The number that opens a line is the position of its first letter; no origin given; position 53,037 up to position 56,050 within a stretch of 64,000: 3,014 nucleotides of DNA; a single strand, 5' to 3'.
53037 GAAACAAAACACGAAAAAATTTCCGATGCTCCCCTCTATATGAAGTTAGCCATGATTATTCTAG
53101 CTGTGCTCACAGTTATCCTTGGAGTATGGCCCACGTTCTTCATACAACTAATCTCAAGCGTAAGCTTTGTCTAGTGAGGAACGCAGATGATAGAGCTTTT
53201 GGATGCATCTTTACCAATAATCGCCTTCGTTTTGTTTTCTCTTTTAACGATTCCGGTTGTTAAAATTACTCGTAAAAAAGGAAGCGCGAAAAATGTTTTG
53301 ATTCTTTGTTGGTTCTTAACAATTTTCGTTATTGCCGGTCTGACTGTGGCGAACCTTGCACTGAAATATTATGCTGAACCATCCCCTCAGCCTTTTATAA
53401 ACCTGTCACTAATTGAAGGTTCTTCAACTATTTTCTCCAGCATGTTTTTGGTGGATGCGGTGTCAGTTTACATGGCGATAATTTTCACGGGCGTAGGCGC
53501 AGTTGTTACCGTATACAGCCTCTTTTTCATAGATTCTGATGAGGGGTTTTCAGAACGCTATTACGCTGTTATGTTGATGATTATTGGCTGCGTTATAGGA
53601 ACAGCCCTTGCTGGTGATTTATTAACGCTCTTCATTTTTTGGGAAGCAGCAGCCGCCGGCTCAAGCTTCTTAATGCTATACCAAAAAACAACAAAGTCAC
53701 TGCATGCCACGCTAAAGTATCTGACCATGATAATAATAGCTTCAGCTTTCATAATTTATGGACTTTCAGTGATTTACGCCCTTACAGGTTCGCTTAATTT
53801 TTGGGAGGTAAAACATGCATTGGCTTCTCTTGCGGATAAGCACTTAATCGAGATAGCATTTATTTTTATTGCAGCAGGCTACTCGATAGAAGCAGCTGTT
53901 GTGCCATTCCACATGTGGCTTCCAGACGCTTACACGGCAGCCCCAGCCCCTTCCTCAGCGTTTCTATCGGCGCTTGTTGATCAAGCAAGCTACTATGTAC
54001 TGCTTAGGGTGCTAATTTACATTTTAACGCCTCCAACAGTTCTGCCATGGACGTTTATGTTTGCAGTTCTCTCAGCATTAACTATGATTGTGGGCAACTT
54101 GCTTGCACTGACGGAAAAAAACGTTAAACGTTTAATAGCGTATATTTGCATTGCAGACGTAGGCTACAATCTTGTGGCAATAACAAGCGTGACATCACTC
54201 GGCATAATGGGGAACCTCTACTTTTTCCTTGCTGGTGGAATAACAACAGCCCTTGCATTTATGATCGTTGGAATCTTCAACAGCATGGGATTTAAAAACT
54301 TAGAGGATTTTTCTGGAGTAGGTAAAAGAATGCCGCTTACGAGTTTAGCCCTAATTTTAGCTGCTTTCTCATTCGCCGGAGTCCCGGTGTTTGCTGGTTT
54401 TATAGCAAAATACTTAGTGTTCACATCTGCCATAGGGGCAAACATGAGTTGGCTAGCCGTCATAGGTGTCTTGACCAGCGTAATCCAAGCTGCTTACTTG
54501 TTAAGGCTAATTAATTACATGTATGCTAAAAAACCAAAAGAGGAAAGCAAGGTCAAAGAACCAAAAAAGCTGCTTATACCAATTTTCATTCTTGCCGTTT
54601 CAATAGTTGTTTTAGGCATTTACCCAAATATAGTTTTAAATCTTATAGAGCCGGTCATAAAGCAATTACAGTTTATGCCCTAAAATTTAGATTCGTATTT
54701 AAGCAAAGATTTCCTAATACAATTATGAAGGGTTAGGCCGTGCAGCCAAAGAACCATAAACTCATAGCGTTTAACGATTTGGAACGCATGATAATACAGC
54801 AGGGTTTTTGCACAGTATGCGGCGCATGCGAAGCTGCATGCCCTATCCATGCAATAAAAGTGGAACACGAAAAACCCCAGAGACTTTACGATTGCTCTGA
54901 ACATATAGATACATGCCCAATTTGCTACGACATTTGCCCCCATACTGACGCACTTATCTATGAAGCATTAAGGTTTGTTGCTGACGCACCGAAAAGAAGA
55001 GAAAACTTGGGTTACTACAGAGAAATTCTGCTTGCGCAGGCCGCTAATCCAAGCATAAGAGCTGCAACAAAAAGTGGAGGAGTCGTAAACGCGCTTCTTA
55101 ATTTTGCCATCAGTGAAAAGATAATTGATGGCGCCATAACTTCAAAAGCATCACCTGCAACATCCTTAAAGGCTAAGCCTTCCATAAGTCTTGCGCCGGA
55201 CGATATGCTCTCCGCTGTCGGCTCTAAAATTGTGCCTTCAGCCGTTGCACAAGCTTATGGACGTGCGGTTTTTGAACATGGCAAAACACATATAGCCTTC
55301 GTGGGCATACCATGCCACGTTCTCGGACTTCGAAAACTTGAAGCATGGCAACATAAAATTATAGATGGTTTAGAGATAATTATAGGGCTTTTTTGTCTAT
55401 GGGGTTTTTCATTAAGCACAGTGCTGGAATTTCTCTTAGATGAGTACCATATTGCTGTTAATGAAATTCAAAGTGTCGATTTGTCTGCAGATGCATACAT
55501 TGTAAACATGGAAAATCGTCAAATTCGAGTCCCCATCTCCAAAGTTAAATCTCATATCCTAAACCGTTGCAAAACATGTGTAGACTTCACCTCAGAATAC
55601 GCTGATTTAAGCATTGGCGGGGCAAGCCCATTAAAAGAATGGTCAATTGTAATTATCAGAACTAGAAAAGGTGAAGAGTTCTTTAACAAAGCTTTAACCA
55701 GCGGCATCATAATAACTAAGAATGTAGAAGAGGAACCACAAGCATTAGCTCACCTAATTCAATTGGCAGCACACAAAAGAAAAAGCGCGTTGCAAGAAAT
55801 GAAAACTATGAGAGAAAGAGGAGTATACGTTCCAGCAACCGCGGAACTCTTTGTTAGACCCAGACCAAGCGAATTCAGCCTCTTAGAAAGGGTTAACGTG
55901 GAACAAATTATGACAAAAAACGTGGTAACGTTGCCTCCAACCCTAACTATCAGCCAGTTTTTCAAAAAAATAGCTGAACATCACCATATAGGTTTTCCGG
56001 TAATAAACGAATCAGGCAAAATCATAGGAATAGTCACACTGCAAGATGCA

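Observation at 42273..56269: Complex-I gene order (A-B-CD-H-I-J-K / L-M-N) combined with an intact [NiFe] active-site signature and an FrhB-type module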

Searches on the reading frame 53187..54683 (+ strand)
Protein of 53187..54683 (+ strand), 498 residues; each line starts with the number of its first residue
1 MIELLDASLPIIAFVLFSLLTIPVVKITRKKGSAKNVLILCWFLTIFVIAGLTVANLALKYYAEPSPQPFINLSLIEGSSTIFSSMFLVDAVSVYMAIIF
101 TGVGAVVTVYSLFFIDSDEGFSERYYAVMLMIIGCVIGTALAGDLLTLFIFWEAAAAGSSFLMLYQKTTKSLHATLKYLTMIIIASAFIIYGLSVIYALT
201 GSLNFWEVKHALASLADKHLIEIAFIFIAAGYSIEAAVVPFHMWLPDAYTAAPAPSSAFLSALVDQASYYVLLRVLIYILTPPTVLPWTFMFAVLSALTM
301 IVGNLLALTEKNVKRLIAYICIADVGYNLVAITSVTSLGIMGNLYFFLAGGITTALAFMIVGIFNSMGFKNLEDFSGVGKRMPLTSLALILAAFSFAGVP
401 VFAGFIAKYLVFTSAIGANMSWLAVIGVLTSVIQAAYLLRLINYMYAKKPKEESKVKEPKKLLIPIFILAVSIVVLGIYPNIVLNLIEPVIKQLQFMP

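Call 6: search_protein_families(library=pfam, proteins=[window:53187-54683:+], max_evalue=0.01)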
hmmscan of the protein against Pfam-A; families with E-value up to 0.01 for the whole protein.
window:53187-54683:+ (498 aa): 2 families
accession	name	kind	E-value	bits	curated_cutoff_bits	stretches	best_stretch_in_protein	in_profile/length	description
PF00361.26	Proton_antipo_M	-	8.6e-58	196.3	21.5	1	142-433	1-293/294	NADH:quinone oxidoreductase/Mrp antiporter, TM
PF00662.26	Proton_antipo_N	-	6.9e-05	23.1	24.5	1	84-122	10-48/51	NADH-Ubiquinone oxidoreductase (complex I), chain 5 N-terminus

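Call 56: search_solved_structures(query=window:53187-54683:+, max_evalue=1e-25, show_alignments=3)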
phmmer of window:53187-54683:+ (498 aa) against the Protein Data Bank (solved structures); distinct sequences matched with E-value up to 1e-25: 25.
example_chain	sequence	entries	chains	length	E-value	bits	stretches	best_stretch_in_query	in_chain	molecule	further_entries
6u8y_H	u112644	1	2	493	9.9e-51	176.6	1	97-488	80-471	NADH dehydrogenase subunit N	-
6cfw_H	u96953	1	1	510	7.2e-46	160.6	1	12-484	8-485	Monovalent cation/H+ antiporter subunit D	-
8e9g_N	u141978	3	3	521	7.3e-44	154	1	127-487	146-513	NADH-quinone oxidoreductase subunit N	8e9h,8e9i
6hum_B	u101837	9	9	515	3.4e-43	151.8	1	83-456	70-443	NAD(P)H-quinone oxidoreductase subunit 2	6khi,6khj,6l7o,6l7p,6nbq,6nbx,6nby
8qby_N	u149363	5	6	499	5.7e-42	147.7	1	81-453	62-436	NADH-quinone oxidoreductase subunit N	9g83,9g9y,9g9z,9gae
7ar7_N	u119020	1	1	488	4.8e-40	141.4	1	84-481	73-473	NADH-ubiquinone oxidoreductase chain 2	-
7a23_I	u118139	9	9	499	4.9e-40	141.4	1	84-481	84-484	Nad2m | NADH-ubiquinone oxidoreductase chain 2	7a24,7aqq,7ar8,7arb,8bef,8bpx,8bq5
8e73_2M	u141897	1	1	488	8.2e-39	137.3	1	102-481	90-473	Nad2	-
7eu3_B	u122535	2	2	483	1.4e-37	133.2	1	128-452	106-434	NAD(P)H-quinone oxidoreductase subunit 2, chloroplastic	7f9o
9grx_B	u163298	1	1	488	5.3e-37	131.3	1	130-452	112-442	NAD(P)H-quinone oxidoreductase subunit 2 A, chloroplastic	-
7wff_B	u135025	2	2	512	5.6e-37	131.3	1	130-452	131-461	NAD(P)H-quinone oxidoreductase subunit 2, chloroplastic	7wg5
6z16_D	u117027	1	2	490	1.4e-36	130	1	50-480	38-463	Multisubunit Na+/H+ antiporter, D subunit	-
6u8y_X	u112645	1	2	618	1.5e-36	129.9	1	94-485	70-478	NADH dehydrogenase subunit M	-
6x89_2M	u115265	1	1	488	5.6e-36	128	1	102-453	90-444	NU2M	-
3rko_N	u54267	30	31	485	1.3e-35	126.8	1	97-488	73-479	NADH-QUINONE OXIDOREDUCTASE SUBUNIT N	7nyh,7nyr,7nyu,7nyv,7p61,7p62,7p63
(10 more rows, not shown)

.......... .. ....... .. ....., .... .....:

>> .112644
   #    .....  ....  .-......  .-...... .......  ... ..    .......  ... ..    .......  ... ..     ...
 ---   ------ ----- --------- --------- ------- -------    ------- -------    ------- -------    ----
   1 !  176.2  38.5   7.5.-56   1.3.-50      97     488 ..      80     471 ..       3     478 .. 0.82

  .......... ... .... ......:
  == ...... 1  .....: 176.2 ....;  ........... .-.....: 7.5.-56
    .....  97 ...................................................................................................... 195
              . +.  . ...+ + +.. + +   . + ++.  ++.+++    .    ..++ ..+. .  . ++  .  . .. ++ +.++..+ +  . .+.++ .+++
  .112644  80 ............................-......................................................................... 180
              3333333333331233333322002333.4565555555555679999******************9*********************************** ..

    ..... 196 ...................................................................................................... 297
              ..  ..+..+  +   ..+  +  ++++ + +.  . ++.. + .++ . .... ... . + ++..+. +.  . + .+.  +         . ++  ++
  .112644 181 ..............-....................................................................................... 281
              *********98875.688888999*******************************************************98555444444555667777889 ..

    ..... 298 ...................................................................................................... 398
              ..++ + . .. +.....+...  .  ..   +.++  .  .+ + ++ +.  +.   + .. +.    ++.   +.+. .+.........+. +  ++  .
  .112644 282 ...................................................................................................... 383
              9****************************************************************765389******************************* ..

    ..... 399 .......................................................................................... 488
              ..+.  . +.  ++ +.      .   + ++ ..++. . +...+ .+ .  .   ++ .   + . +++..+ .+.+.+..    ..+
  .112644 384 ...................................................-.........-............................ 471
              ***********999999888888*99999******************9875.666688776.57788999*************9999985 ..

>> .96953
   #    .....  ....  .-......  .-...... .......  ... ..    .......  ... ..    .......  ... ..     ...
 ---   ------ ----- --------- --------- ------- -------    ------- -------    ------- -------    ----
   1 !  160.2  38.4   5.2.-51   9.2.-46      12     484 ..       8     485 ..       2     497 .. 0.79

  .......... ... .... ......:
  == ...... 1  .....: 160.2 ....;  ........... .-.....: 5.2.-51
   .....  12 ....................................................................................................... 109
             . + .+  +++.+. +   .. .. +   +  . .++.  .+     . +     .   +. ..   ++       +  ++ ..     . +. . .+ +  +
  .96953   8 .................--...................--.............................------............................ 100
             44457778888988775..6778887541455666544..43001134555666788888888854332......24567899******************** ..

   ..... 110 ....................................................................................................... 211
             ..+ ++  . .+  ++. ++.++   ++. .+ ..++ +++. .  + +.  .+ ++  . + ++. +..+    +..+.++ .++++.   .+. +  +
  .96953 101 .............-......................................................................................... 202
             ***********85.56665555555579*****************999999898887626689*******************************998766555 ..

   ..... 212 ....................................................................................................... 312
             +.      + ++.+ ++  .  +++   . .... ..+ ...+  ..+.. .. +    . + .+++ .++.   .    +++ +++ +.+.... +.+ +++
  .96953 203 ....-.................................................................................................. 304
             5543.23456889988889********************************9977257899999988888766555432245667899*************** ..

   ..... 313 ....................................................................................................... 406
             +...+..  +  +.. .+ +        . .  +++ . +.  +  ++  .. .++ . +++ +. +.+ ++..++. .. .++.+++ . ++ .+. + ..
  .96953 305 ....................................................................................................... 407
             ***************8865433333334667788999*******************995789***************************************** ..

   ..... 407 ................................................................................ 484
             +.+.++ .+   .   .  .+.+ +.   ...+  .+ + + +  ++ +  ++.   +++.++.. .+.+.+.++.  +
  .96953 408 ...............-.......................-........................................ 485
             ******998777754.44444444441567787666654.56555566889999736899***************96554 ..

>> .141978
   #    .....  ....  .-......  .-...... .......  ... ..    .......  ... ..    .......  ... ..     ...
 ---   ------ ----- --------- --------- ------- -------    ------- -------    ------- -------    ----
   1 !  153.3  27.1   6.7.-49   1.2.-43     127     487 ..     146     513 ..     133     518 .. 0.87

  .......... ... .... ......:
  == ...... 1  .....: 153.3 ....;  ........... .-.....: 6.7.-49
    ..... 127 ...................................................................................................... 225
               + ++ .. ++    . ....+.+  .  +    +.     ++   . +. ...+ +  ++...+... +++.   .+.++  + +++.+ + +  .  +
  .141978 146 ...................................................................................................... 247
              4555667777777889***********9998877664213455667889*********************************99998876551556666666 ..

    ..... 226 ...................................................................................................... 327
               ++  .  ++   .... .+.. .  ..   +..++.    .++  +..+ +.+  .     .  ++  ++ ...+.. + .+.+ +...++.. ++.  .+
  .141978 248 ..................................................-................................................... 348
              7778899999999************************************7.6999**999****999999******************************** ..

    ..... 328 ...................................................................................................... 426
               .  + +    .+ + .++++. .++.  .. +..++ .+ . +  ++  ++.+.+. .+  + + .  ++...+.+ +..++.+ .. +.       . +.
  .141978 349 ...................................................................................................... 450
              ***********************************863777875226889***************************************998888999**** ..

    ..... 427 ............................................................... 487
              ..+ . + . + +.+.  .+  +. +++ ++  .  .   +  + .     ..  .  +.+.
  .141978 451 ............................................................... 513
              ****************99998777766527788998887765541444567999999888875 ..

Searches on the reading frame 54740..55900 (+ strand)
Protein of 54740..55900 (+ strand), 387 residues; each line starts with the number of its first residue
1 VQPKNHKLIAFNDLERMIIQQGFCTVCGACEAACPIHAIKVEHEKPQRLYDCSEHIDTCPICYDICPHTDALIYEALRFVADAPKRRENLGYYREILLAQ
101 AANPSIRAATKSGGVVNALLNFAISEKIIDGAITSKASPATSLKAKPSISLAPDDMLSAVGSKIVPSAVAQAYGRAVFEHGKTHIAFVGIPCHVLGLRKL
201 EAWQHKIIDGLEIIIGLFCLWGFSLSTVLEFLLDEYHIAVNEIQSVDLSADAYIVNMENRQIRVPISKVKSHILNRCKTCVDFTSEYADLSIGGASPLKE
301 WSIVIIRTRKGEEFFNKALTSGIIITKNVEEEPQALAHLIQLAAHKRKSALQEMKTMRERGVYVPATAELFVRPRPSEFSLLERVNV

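Call 66: search_solved_structures(query=window:54740-55900:+, max_evalue=1e-20, show_alignments=2)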
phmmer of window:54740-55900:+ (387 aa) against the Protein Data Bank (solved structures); distinct sequences matched with E-value up to 1e-20: 9.
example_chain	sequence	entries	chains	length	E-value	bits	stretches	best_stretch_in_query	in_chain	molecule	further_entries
8riu_B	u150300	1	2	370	4e-43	150.9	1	12-381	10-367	Coenzyme F420 hydrogenase/dehydrogenase, beta subunit C terminus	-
3zfs_C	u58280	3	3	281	6.8e-40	140.2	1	90-365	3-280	F420-REDUCING HYDROGENASE, SUBUNIT BETA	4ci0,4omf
9r51_B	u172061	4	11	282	1.4e-34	122.7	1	90-365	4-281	F420-reducing [NiFe]-hydrogenase from Methanothermococcus thermolithotrophicus subunit bet | F420-reducing [NiFe]-hydrogenase from Methanothermococcus thermolit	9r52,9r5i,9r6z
8rja_E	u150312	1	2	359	1.9e-34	122.3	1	11-350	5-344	Coenzyme F420 hydrogenase/dehydrogenase, beta subunit C terminus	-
6qgr_B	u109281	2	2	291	3.7e-27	98.3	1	90-361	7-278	Coenzyme F420 hydrogenase subunit beta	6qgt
6qii_B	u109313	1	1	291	3.9e-27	98.2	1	90-361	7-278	Coenzyme F420 hydrogenase subunit beta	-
7npa_A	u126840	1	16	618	3.8e-26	95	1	18-323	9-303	Coenzyme F420-dependent sulfite reductase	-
9tn7_A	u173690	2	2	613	3.4e-25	91.9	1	17-328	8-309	Coenzyme F420 hydrogenase/dehydrogenase beta subunit domain protein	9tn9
7np8_A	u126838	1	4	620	2.4e-23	85.8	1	18-325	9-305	Coenzyme F420-dependent sulfite reductase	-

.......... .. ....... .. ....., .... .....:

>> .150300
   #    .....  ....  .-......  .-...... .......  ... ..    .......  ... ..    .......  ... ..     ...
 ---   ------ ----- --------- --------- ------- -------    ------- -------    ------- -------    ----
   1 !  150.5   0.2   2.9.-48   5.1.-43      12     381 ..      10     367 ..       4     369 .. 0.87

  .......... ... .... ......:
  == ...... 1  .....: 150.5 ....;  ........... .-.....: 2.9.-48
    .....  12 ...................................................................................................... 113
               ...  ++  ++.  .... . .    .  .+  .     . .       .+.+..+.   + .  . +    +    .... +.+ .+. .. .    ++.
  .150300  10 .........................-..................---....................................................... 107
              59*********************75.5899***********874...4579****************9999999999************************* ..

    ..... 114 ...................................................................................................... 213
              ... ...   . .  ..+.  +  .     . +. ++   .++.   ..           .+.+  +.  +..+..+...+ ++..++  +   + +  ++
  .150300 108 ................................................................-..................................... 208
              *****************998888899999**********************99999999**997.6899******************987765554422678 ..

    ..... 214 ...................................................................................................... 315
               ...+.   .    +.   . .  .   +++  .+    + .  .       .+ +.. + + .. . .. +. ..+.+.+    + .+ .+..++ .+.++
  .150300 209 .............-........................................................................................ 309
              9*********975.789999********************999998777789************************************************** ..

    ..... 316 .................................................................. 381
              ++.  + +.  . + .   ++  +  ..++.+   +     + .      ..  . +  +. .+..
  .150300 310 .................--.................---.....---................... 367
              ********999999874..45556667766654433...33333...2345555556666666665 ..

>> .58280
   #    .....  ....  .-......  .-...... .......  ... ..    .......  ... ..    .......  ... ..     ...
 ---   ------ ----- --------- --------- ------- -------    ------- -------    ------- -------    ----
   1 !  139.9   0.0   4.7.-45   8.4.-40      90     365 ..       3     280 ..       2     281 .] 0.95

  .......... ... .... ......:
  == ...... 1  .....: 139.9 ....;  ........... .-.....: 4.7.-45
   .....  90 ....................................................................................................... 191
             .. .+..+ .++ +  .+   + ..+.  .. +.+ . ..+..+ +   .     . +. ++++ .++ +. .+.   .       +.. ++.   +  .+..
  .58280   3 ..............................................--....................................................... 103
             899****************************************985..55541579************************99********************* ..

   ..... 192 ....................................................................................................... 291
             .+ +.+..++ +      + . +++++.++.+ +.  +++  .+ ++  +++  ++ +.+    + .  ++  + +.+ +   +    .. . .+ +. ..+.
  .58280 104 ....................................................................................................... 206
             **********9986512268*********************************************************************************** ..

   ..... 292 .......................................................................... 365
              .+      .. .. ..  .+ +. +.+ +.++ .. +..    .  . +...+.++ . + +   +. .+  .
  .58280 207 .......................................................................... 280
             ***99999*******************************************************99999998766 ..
